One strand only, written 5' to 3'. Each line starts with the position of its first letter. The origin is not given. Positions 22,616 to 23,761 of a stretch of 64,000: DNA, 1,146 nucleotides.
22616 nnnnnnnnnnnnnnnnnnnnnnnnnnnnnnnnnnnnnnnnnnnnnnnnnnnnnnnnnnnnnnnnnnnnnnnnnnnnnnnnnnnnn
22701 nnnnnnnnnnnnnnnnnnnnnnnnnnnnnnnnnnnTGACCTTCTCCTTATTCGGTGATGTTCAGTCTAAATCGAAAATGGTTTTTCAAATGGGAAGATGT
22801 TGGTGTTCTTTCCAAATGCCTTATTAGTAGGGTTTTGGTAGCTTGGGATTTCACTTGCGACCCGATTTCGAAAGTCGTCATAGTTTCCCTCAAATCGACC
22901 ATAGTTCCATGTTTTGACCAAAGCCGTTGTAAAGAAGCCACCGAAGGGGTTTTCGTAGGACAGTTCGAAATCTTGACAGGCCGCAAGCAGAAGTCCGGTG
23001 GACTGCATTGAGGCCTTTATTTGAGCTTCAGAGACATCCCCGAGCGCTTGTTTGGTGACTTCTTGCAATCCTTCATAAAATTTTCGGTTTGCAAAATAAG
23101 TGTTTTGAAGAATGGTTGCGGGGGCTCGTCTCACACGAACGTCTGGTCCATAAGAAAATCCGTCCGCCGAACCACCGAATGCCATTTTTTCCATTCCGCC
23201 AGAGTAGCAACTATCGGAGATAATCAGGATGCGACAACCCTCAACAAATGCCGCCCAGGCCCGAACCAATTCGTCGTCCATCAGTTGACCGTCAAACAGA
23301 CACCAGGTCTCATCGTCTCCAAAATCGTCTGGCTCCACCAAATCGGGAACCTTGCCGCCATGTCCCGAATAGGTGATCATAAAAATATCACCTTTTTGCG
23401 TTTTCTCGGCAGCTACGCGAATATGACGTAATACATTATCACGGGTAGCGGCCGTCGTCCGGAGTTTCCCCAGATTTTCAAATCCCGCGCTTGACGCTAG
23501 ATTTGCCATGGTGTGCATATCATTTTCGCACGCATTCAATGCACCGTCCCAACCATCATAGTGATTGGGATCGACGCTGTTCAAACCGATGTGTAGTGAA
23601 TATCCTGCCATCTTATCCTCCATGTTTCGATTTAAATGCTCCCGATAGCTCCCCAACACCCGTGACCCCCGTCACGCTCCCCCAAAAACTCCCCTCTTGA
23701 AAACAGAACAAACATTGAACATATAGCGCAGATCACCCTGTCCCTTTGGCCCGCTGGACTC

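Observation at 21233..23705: AT-rich two-gene islet: caspase-like C14 protease plus a 479-aa lipoprotein between core genes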

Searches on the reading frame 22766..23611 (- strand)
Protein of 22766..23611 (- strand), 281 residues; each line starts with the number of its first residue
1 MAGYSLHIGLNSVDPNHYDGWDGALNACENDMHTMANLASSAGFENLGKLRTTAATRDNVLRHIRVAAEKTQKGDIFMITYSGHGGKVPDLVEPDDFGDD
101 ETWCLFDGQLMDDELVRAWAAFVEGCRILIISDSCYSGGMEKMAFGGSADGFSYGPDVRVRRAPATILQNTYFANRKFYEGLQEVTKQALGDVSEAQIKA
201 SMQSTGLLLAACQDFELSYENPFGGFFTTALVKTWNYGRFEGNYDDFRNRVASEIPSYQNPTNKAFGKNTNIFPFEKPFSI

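Call 3: search_protein_families(library=pfam, proteins=[window:22766-23611:-], max_evalue=1)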
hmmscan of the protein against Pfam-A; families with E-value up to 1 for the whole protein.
window:22766-23611:- (281 aa): 1 family
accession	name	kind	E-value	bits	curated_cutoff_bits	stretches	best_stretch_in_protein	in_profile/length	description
PF00656.27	Peptidase_C14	-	4.1e-20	72.9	21.4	1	16-256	10-212/233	Caspase domain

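Call 4: search_protein_families(library=ncbifam, proteins=[window:22766-23611:-], max_evalue=1)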
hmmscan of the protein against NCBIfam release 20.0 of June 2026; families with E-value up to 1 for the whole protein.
window:22766-23611:- (281 aa): 1 family
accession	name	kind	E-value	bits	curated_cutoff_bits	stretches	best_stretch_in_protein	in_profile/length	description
NF047832.1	caspase_w_EACC1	subfamily_domain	8.7e-05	22.1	140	1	25-145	19-140/211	caspase, EACC1-associated type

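Call 5: search_protein_families(library=padloc, proteins=[window:22766-23611:-], max_evalue=1)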
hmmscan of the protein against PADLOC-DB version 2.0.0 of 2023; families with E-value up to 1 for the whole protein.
window:22766-23611:- (281 aa): 1 family
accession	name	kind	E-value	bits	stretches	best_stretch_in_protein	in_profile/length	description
PDLC02987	caspase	-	2.9e-07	28.1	1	2-227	2-156/453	-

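Call 7: find_homologous_proteins(query=window:22766-23611:-)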
Query window:22766-23611:- (281 aa): 4250 proteins with E <= 0.001 among 5127 candidates; the best 120 are listed.
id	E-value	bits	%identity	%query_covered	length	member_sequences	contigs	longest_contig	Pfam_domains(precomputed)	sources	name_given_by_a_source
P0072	3.2e-192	655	100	100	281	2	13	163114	PF00656.28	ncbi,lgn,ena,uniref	ncbi:caspase family protein [uncultured Parasphingorhabdus sp.]|uniref:caspase family protein n=1 Ta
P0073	4.0e-105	369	57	100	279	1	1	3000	PF00656.28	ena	-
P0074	5.4e-96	339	56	100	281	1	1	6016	PF00656.28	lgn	-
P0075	3.6e-94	333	53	100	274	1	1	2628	PF00656.28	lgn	-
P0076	7.4e-88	313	51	100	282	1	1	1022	PF00656.28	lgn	-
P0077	1.4e-86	308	50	100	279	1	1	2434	PF00656.28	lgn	-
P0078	7.7e-85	303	50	100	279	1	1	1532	PF00656.28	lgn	-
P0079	1.2e-72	263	47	100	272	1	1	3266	PF00656.28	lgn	-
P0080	2.9e-72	261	45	100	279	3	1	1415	PF00656.28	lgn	-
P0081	8.8e-72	260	45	100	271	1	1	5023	PF00656.28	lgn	-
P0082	1.3e-68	249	44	99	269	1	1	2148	PF00656.28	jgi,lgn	jgi:hypothetical protein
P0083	1.4e-68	249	45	99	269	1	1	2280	PF00656.28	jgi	jgi:metacaspase-1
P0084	2.3e-68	249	45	99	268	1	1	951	PF00656.28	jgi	-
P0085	2.5e-68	248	43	99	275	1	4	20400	PF00656.28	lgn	-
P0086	5.1e-68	247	43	100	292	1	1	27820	PF00656.28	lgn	-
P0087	9.5e-68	247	46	99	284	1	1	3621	PF00656.28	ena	-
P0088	2.3e-67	245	43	99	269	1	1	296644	PF00656.28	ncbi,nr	ncbi:caspase family protein [Flavobacteriaceae bacterium KMM 6898]|nr:caspase family protein [Flavob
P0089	2.4e-67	245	42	99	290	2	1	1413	PF00656.28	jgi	jgi:metacaspase-1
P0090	3.3e-67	245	43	99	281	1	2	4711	PF00656.28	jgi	jgi:hypothetical protein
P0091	4.4e-67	244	45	100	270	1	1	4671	PF00656.28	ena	-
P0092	8.0e-67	244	44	99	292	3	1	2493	PF00656.28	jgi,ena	-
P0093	8.6e-67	243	45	99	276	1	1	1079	PF00656.28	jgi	-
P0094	9.1e-67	243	45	100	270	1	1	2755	PF00656.28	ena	-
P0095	9.5e-67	243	44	99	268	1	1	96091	PF00656.28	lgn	-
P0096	1.1e-66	243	47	99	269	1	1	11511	PF00656.28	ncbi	-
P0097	1.7e-66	242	46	99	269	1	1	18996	PF00656.28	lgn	-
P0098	2.1e-66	242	44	99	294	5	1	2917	PF00656.28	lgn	-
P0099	2.4e-66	242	46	99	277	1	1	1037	PF00656.28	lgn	-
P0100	2.5e-66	242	46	99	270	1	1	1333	PF00656.28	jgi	jgi:metacaspase-1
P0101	2.9e-66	242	43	99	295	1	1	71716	PF00656.28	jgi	jgi:metacaspase-1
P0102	4.0e-66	241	46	99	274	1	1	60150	PF00656.28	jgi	jgi:hypothetical protein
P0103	4.4e-66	241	41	99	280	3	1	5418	PF00656.28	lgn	-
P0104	4.6e-66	241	44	99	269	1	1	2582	PF00656.28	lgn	-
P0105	6.2e-66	241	44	99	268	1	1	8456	PF00656.28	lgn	-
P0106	6.2e-66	241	41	100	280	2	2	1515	PF00656.28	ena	-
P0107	7.2e-66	240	43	99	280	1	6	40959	PF00656.28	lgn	-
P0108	7.3e-66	240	45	100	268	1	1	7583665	PF00656.28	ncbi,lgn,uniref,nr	ncbi:caspase family protein [Aureispira anguillae]|uniref:Caspase family protein n=1 Tax=Aureispira 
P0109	8.0e-66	240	46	99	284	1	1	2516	PF00656.28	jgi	jgi:hypothetical protein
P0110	9.1e-66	240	44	99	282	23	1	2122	PF00656.28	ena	-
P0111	9.5e-66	240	47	99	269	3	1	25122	PF00656.28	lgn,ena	-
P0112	1.3e-65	240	44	99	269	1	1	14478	PF00656.28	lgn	-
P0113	1.6e-65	239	43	99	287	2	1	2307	PF00656.28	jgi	-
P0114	1.8e-65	239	44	99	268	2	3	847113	PF00656.28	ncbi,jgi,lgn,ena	ncbi:MAG: caspase family protein [Bacteroidota bacterium]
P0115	1.9e-65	239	44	99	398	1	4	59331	PF00656.28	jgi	jgi:metacaspase-1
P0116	2.4e-65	239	43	99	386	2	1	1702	PF00656.28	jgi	jgi:hypothetical protein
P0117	2.5e-65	239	44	99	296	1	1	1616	PF00656.28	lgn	-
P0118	2.7e-65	238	44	99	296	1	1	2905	PF00656.28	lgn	-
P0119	3.4e-65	238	44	99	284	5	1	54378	PF00656.28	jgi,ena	-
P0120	3.4e-65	238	46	99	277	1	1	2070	PF00656.28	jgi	jgi:metacaspase-1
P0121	3.6e-65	238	44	99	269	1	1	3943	PF00656.28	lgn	-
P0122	3.7e-65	238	45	99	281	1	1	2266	PF00656.28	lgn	-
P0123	3.8e-65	238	45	99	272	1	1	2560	PF00656.28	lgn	-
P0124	5.1e-65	238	44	99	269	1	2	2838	PF00656.28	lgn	-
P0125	6.5e-65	237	45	99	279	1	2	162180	PF00656.28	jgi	jgi:hypothetical protein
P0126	6.9e-65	237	42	99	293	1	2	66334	PF00656.28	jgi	jgi:hypothetical protein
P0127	7.0e-65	237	44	99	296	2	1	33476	PF00656.28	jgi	jgi:metacaspase-1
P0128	7.6e-65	237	45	99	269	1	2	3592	PF00656.28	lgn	-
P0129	7.9e-65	237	46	99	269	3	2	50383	PF00656.28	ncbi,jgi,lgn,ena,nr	ncbi:MAG: caspase family protein [Mangrovibacterium sp.]|nr:caspase family protein [Mangrovibacteriu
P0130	8.3e-65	237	45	99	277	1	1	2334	PF00656.28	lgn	-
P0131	9.4e-65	237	44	99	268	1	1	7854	PF00656.28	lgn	-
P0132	1.0e-64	237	44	99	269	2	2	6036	PF00656.28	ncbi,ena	-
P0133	1.1e-64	237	45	99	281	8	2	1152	PF00656.28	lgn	-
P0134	1.1e-64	236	45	99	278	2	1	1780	PF00656.28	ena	-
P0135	1.2e-64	236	46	100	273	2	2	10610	PF00656.28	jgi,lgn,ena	jgi:hypothetical protein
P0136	1.3e-64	236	44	99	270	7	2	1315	PF00656.28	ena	-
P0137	1.4e-64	236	40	99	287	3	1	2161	PF00656.28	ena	-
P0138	1.6e-64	236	45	100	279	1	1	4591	PF00656.28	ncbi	-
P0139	1.7e-64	236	43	99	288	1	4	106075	PF00656.28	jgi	jgi:hypothetical protein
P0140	1.7e-64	236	41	99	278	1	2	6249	PF00656.28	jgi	jgi:metacaspase-1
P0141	1.7e-64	236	43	99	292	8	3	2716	PF00656.28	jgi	jgi:hypothetical protein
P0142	1.7e-64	236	44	99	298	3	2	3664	PF00656.28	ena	-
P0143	1.8e-64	236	44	100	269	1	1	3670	PF00656.28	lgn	-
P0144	2.3e-64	235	46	100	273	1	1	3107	PF00656.28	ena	-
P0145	2.4e-64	235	43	99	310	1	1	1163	PF00656.28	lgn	-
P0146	2.7e-64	235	44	99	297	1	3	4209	PF00656.28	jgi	jgi:metacaspase-1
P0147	2.7e-64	235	43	99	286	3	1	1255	PF00656.28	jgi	jgi:hypothetical protein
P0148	2.7e-64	235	47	99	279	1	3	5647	PF00656.28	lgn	-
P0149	2.9e-64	235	44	99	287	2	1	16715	PF00656.28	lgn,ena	-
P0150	3.0e-64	235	43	99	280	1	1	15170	PF00656.28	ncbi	-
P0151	3.1e-64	235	45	99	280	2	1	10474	PF00656.28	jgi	jgi:metacaspase-1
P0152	3.4e-64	235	44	99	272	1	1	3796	PF00656.28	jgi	-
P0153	3.5e-64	235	46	100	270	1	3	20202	PF00656.28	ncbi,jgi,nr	ncbi:MAG: caspase family protein [Spirochaetaceae bacterium]|jgi:hypothetical protein|nr:caspase fam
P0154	3.6e-64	235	44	99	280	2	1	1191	PF00656.28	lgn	-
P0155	4.3e-64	235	44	100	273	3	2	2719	PF00656.28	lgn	-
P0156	4.5e-64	234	45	99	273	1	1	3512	PF00656.28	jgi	-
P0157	4.8e-64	234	42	99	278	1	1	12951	PF00656.28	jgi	jgi:metacaspase-1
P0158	4.8e-64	234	43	100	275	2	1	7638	PF00656.28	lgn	-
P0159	5.4e-64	234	43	99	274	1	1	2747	PF00656.28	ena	-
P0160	5.9e-64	234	45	99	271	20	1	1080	PF00656.28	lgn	-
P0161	6.3e-64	234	44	99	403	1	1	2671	PF00656.28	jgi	jgi:hypothetical protein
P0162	6.3e-64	234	42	99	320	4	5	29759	PF00656.28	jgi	jgi:metacaspase-1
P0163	6.7e-64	234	42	99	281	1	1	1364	PF00656.28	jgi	jgi:hypothetical protein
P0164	6.7e-64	234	42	99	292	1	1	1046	PF00656.28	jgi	jgi:hypothetical protein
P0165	6.8e-64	234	44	99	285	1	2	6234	PF00656.28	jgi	jgi:hypothetical protein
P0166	7.0e-64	234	44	99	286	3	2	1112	PF00656.28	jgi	jgi:hypothetical protein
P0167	7.4e-64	234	44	99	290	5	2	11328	PF00656.28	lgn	-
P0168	7.4e-64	234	42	99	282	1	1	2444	PF00656.28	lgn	-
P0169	8.1e-64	234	45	99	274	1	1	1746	PF00656.28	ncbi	-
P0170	8.2e-64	234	43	99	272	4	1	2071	PF00656.28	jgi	jgi:hypothetical protein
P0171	8.9e-64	234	42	99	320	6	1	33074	PF00656.28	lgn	-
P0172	9.1e-64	233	46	99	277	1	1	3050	PF00656.28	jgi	jgi:hypothetical protein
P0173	9.2e-64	233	43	99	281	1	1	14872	PF00656.28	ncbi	ncbi:MAG: caspase family protein [Flavobacteriales bacterium]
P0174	9.2e-64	233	42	99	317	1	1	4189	PF00656.28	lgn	-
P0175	9.7e-64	233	43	99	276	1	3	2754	PF00656.28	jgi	jgi:hypothetical protein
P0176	1.1e-63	233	44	99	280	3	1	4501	PF00656.28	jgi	-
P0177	1.1e-63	233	45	99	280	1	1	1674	PF00656.28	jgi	jgi:hypothetical protein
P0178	1.1e-63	233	47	99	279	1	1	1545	PF00656.28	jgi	jgi:hypothetical protein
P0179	1.1e-63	233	45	99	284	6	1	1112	PF00656.28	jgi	jgi:hypothetical protein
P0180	1.1e-63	233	42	100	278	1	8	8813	PF00656.28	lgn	-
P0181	1.2e-63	233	41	99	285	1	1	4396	PF00656.28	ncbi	-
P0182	1.2e-63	233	43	99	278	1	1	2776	PF00656.28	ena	-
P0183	1.4e-63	233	42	99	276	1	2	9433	PF00656.28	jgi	jgi:hypothetical protein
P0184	1.4e-63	233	44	99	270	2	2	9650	PF00656.28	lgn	-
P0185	1.5e-63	233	46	99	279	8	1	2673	PF00656.28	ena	-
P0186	1.5e-63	233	45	99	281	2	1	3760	PF00656.28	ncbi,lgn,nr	ncbi:MAG: metacaspase [Bradyrhizobium sp.]|nr:metacaspase [Bradyrhizobium sp.]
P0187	1.5e-63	233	42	99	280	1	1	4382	PF00656.28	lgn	-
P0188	1.5e-63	233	43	99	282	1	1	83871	PF00656.28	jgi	jgi:hypothetical protein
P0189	1.6e-63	233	45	99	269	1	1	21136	PF00656.28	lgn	-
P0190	1.6e-63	233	42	99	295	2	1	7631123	PF00656.28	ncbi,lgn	ncbi:caspase family protein [Paenibacillus elgii]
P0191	1.7e-63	233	43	99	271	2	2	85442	PF00656.28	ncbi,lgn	-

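Call 14: find_encoding_contigs(protein=P0074, flank=6000, max_places=4)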
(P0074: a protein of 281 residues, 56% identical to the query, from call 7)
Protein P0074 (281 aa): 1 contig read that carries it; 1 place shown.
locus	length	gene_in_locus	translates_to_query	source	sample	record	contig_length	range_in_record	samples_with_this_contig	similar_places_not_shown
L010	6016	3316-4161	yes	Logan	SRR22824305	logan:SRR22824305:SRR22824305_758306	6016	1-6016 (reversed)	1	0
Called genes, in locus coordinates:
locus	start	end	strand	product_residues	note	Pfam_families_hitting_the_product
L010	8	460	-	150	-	-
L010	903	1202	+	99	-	-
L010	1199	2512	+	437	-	-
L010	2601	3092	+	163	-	-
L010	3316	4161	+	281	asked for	PF00656:Peptidase_C14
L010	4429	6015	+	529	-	?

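Call 20: search_solved_structures(query=window:22766-23611:-, max_evalue=0.01, show_alignments=2)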
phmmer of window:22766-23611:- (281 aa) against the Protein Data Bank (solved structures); distinct sequences matched with E-value up to 0.01: 11.
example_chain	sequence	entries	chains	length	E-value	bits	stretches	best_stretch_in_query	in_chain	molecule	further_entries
3bij_A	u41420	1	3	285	1.2e-67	231.4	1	3-281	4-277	Uncharacterized protein GSU0716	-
6w8s_A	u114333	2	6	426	8.1e-13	51.5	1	17-141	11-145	Metacaspase-4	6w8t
6w8r_A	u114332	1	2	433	1.5e-11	47.3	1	17-141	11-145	Metacaspase-4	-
4f6o_A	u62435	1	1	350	3.3e-08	36.4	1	18-158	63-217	Metacaspase-1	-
7qp0_A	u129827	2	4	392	2e-07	33.7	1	17-153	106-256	Metacaspase-1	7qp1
4f6p_A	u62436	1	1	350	5.9e-07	32.2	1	18-158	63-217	Metacaspase-1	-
8a53_A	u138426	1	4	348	9.1e-07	31.6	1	49-160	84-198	Metacaspase-9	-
9n3d_A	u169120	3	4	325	1.9e-06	30.6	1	49-160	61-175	Metacaspase-9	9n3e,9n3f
4afr_A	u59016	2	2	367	0.0001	24.9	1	20-146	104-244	METACASPASE | METACASPASE MCA2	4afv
4afp_A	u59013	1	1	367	0.00025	23.6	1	47-146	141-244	METACASPASE MCA2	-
4af8_A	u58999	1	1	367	0.00026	23.5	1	47-146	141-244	METACASPASE MCA2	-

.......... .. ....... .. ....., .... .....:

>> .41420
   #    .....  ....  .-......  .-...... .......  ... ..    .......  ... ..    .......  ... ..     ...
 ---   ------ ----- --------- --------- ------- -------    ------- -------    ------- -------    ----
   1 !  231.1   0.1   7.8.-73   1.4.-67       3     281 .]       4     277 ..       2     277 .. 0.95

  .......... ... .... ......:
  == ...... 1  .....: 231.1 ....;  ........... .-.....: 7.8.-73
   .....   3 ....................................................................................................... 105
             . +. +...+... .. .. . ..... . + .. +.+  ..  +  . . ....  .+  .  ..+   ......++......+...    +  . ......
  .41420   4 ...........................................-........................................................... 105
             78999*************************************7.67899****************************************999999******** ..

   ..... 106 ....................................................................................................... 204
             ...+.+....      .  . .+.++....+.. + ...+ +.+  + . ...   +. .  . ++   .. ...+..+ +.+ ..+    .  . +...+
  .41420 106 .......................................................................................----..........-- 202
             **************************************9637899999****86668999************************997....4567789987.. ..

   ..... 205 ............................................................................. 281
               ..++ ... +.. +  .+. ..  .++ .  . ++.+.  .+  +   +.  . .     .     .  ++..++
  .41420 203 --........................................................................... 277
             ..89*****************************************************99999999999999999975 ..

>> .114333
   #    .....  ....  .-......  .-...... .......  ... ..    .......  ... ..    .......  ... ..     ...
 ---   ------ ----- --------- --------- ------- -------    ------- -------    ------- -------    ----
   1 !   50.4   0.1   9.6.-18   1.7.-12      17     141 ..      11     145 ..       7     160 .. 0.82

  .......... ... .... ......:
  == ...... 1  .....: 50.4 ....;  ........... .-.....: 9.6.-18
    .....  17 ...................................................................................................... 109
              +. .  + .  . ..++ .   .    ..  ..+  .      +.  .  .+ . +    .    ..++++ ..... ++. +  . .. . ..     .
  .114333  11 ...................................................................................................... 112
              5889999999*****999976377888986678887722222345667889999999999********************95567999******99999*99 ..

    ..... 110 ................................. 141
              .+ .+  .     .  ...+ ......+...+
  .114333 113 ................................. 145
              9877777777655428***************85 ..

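Call 23: find_encoding_contigs(protein=P0073, flank=5000, max_places=3)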
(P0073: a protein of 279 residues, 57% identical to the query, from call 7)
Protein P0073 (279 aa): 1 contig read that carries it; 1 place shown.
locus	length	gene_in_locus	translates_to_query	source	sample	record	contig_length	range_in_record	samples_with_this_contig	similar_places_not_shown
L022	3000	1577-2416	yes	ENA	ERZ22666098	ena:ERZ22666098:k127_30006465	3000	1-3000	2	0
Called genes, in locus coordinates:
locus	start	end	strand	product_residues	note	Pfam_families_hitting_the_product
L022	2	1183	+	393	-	?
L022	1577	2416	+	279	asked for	PF00656:Peptidase_C14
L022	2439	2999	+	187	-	?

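Call 24: find_encoding_contigs(protein=P0085, flank=6000, max_places=3)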
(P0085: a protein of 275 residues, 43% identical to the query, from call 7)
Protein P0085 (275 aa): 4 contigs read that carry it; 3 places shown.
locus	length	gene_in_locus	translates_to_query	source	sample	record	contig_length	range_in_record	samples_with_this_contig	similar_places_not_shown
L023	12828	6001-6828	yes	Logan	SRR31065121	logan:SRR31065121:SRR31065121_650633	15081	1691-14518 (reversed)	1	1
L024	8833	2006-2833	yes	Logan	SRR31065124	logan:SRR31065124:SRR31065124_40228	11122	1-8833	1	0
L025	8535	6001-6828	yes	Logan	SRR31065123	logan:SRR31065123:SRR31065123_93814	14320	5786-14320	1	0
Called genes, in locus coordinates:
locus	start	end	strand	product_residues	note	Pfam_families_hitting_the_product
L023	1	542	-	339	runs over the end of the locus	PF21338:Top1B_N_bact, PF01028:Topoisom_I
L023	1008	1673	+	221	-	PF14340:DUF4395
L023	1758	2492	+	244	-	PF13480:Acetyltransf_6, PF04377:ATE_C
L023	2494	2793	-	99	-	PF03795:YCII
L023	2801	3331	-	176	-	PF14329:DUF4386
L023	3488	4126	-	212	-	PF00072:Response_reg, PF00196:GerE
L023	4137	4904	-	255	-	PF07730:HisKA_3, PF02518:HATPase_c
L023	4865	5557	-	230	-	-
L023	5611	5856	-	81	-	-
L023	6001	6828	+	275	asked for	PF00656:Peptidase_C14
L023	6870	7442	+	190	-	-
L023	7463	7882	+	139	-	-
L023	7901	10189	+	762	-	-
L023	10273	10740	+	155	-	PF08291:Peptidase_M15_3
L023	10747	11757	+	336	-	PF01734:Patatin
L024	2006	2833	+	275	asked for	PF00656:Peptidase_C14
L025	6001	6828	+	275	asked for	PF00656:Peptidase_C14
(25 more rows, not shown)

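Call 37: search_dna_similar(query=window:22766-23611:-, collection=plasmids, mode=protein, max_rows=25)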
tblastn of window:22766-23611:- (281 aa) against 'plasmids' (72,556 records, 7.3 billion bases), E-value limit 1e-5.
Records with a match: 25; places in all: 25; records where one place covers at least 80% of the query: 24.
Best place of each record, by identity: <60% 25.
By first word of the organism name: Rhizobium 7; Bacillus 6; Sinorhizobium 4; Deinococcus 1; Rhodococcus 1; Annamia 1; Palleronia 1; Synechocystis 1; Cyanobacterium 1; Kovacikia 1; and 1 more.
By predicted mobility (MOB-suite, as given by PLSDB): non-mobilizable 16; conjugative 7; mobilizable 2.
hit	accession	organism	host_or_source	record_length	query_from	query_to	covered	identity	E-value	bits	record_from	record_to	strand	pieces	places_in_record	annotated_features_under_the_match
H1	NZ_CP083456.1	Deinococcus taeanensis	whole organism,coastal dune soil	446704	3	281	99%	41.7%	3e-56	201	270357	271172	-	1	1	caspase family protein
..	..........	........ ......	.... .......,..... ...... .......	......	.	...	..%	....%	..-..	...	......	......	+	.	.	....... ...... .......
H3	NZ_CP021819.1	Sinorhizobium meliloti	Medicago truncatula,Single Cell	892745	3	281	99%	40.8%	7e-63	220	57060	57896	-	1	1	caspase family protein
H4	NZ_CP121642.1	Rhizobium sp. CC1099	Onobrychis viciifolia,cell culture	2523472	3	281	99%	40.8%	2e-59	210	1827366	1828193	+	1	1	none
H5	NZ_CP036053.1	Bacillus toyonensis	cell culture,soil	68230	3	281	99%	40.6%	4e-62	218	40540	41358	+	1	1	caspase family protein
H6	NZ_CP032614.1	Bacillus thuringiensis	single cell,soil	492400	3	281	99%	40.6%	2e-61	216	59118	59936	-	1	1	caspase family protein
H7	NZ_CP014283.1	Bacillus thuringiensis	cell culture,soil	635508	3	281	99%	40.6%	2e-61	216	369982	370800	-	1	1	caspase family protein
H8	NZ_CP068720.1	Bacillus cereus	Angelica sinensis Dlies,single cell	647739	3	281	99%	40.6%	2e-61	216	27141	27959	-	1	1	caspase family protein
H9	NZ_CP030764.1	Rhizobium leguminosarum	Genomic DNA from Bacterial pure culture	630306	3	281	99%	40.6%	3e-61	216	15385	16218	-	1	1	caspase family protein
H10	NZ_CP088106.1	Rhizobium ruizarguesonis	cell culture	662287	3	281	99%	40.5%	4e-63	221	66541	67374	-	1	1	caspase family protein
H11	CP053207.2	Rhizobium leguminosarum bv. trifolii TA1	-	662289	3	281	99%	40.5%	4e-63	221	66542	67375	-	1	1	peptidase C14, caspase catalytic subunit p20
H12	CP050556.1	Rhizobium leguminosarum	Vicia sativa,cell culture,root nodule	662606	3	281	98%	40.9%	6e-51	227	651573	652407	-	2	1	none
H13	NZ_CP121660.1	Sinorhizobium terangae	Desmanthus virgatus,cell culture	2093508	2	281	100%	40.1%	1e-60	214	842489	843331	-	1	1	none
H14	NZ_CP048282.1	Rhizobium leguminosarum bv. viciae 248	Fava bean,whole organism,nodules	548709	5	281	99%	39.9%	8e-61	214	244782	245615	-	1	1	caspase family protein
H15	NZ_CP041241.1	Sinorhizobium mexicanum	Acaciella angustissima,cell culture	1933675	2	281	100%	39.3%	7e-60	212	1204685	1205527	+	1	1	none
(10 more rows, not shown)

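Call 38: search_dna_similar(query=window:22766-23611:-, collection=phages, mode=protein, max_rows=15)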
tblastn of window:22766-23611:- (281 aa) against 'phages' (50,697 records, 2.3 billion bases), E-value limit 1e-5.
No match.
